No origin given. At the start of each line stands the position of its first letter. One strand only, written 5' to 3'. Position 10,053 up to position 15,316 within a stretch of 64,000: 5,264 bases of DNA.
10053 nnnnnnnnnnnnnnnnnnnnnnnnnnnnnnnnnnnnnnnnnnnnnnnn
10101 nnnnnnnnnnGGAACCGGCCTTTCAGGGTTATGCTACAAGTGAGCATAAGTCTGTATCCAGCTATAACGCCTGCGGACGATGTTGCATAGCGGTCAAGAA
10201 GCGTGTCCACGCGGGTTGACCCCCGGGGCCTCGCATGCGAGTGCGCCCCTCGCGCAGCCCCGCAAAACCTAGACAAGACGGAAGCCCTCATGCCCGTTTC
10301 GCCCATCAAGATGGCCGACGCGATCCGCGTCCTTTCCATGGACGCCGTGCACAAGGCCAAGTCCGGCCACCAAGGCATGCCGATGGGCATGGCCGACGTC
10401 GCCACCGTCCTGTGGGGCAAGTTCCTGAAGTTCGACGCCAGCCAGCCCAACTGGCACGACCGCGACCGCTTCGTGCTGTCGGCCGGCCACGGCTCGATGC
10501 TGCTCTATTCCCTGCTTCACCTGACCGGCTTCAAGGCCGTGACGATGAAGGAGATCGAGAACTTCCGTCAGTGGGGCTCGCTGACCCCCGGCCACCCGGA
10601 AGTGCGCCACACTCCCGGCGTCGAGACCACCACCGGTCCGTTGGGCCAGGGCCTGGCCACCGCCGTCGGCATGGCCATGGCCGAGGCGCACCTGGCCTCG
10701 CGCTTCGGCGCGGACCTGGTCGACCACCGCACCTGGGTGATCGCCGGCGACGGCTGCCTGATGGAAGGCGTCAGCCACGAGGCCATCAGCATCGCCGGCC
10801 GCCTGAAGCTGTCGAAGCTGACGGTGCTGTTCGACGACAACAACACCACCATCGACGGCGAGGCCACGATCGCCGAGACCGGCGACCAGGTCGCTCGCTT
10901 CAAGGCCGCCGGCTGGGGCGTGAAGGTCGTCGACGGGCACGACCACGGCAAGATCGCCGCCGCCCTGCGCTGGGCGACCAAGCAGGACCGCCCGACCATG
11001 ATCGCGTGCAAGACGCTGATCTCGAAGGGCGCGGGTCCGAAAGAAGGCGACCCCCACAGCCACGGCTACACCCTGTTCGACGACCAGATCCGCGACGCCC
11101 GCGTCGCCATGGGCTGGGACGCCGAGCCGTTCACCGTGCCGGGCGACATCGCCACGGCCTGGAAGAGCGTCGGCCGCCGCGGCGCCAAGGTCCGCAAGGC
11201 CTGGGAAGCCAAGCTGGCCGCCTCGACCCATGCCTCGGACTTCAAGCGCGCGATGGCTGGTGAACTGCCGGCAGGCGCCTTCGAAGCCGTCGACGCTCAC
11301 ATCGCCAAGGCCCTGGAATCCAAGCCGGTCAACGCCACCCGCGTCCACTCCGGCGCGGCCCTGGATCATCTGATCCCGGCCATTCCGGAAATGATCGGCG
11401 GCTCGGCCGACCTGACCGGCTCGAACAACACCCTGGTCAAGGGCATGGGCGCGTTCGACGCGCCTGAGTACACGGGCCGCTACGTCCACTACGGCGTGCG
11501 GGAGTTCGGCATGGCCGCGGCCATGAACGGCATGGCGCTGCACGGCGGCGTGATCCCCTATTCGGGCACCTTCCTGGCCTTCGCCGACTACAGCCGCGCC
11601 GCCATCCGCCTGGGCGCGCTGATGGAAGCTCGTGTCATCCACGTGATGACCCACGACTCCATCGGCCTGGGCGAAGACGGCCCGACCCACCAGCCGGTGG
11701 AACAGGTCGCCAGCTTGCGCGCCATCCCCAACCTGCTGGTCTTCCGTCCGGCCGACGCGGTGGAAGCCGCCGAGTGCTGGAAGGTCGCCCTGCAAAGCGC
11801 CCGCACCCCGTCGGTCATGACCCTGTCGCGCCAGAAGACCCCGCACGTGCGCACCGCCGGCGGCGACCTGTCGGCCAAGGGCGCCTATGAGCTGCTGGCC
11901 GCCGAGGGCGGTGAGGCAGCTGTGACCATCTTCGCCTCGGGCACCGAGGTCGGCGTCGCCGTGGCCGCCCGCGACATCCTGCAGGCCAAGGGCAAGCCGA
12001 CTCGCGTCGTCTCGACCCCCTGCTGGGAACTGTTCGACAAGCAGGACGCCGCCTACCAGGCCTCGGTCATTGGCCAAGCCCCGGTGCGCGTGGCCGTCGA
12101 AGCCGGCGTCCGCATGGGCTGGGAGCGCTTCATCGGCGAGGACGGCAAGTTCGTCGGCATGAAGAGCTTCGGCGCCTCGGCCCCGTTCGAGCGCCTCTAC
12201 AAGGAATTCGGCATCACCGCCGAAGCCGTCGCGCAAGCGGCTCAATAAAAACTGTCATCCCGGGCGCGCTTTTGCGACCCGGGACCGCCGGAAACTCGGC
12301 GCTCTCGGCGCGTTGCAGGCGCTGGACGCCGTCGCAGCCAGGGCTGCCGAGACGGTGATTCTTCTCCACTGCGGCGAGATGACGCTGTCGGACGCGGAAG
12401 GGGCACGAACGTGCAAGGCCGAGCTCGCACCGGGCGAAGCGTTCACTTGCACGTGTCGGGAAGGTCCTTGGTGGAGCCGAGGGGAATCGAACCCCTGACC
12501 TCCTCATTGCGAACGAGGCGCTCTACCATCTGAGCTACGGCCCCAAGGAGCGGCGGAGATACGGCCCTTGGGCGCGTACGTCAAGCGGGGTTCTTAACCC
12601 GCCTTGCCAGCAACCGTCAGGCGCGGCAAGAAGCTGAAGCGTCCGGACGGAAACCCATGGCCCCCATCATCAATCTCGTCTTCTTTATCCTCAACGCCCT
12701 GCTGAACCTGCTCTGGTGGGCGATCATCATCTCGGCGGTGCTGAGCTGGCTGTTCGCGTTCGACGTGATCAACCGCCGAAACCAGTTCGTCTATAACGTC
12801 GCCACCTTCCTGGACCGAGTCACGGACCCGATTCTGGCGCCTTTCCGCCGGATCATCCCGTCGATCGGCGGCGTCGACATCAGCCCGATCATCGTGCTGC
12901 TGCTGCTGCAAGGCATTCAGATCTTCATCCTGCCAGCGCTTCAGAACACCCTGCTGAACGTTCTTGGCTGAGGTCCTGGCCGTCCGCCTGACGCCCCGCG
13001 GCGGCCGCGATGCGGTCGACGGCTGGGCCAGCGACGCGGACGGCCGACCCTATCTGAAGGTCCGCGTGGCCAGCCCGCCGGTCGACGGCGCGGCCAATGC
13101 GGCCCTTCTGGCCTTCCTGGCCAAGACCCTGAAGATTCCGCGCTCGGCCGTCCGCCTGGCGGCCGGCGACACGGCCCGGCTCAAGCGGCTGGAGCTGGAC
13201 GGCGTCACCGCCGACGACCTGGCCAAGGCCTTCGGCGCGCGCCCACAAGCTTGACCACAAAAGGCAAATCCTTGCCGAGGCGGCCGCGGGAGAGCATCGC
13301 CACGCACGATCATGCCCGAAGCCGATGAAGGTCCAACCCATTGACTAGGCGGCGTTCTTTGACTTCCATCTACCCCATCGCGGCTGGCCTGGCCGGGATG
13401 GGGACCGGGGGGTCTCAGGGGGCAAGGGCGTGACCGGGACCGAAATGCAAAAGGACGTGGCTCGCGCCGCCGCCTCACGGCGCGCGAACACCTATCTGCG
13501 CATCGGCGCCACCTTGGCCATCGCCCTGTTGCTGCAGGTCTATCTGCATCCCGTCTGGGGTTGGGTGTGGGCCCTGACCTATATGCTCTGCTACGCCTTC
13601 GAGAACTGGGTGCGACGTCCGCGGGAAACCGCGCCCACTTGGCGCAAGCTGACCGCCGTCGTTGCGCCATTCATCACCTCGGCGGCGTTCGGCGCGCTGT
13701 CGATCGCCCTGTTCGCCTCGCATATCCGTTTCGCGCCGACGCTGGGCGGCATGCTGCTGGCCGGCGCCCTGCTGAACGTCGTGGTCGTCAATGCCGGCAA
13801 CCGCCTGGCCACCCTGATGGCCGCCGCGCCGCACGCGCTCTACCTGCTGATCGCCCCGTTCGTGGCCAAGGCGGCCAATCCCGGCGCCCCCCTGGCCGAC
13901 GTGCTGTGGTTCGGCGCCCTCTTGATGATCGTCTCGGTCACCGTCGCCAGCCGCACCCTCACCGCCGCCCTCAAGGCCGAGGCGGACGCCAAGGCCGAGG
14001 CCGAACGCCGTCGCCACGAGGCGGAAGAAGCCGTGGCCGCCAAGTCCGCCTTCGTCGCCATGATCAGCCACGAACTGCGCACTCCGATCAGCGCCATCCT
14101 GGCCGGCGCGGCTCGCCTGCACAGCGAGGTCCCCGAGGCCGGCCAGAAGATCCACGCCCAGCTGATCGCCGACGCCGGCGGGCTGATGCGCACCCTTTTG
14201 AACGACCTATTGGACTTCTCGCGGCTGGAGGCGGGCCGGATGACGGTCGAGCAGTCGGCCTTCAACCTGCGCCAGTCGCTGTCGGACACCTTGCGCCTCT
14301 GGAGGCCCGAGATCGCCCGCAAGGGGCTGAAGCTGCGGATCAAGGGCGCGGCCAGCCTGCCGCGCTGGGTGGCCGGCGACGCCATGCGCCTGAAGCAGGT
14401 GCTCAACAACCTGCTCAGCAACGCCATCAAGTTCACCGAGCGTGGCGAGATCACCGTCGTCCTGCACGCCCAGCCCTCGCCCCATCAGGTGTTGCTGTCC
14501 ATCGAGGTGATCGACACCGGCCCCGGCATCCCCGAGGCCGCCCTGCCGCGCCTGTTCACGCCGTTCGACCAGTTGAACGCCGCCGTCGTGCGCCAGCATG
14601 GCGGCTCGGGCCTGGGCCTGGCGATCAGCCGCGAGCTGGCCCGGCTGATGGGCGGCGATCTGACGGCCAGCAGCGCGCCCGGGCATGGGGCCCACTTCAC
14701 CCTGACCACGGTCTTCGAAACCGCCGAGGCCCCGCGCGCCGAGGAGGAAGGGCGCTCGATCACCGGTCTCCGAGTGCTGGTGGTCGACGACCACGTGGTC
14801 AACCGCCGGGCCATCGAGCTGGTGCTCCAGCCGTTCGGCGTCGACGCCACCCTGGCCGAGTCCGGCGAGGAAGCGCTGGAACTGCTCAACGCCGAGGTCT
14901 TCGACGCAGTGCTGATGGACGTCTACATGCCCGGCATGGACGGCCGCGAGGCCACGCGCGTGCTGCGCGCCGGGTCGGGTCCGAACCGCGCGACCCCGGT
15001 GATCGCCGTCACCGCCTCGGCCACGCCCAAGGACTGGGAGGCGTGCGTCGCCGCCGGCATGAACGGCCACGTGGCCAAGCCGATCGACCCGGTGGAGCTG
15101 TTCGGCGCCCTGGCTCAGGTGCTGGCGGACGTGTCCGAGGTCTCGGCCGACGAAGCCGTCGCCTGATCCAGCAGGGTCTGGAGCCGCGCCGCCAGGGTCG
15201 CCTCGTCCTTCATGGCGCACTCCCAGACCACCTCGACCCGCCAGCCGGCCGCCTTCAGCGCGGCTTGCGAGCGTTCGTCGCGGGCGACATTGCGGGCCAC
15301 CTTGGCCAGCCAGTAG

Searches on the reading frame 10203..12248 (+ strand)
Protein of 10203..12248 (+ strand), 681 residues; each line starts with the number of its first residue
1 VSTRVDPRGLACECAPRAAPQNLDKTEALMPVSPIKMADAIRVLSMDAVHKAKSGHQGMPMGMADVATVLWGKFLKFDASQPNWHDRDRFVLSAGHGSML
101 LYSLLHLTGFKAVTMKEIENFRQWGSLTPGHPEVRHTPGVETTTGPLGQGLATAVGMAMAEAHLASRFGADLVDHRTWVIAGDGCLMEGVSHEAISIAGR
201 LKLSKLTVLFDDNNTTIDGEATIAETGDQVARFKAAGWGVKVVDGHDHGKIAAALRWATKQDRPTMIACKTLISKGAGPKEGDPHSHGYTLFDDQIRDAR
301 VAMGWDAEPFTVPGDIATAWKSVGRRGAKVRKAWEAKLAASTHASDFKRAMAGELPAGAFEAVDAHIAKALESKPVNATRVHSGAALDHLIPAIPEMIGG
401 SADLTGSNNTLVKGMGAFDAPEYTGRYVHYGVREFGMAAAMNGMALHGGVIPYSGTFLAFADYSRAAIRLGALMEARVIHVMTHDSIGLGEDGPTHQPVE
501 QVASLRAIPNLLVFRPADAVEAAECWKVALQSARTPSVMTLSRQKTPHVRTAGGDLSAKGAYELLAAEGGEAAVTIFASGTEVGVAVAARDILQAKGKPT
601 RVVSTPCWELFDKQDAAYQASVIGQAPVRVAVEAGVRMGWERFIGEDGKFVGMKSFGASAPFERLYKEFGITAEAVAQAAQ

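Call 99: search_protein_families(library=pfam, proteins=[window:10203-12248:+], max_evalue=0.0001)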
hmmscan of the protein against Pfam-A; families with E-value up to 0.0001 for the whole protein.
window:10203-12248:+ (681 aa): 6 families
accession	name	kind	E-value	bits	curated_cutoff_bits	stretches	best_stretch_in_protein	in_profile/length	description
PF00456.26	Transketolase_N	-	2.7e-123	411.6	22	1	36-355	4-333/334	Transketolase, thiamine diphosphate binding domain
PF02779.29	Transket_pyr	-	4.6e-54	183.1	27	1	378-547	4-173/174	Transketolase, pyrimidine binding domain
PF22613.1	Transketolase_C_1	-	1.7e-37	128.5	27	1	560-672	1-113/113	Transketolase-like TK C-terminal domain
PF02780.25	Transketolase_C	-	8.9e-11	42.2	25.9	1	572-676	10-124/124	Transketolase, C-terminal domain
PF13292.11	DXP_synthase_N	-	2.5e-07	30.7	21.2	1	36-218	20-176/274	1-deoxy-D-xylulose-5-phosphate synthase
PF02775.26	TPP_enzyme_C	-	1.2e-06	28.8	21.9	1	141-268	24-150/151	Thiamine pyrophosphate enzyme, C-terminal TPP binding domain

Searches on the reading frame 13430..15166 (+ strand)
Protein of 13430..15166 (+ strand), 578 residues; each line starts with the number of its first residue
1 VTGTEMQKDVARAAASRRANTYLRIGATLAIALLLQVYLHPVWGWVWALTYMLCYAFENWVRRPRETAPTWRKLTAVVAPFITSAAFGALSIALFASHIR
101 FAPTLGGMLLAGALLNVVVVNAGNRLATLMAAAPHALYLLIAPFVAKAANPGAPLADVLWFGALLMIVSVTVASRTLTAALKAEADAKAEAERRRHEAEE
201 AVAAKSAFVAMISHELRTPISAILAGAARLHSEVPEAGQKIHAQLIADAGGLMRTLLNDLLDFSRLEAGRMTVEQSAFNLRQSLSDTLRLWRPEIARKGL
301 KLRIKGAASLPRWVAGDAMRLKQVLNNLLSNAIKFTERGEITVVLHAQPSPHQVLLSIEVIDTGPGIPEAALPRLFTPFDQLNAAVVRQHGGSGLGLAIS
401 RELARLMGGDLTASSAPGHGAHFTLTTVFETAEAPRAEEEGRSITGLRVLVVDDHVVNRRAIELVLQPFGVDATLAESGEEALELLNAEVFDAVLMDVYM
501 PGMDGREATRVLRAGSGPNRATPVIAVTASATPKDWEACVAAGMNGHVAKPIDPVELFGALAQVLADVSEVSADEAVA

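Call 46: search_protein_families(library=pfam, proteins=[window:13430-15166:+], max_evalue=0.0001)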
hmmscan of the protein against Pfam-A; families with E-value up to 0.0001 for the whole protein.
window:13430-15166:+ (578 aa): 3 families
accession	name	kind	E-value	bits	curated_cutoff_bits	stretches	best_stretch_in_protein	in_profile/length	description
PF02518.31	HATPase_c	-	1.7e-30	106.2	26.4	1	316-426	1-106/111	Histidine kinase-, DNA gyrase B-, and HSP90-like ATPase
PF00072.30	Response_reg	-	1.4e-25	90.1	30.2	1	449-561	1-110/111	Response regulator receiver domain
PF00512.31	HisKA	-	2e-14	53.8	26.9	1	204-269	1-66/66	His Kinase A (phospho-acceptor) domain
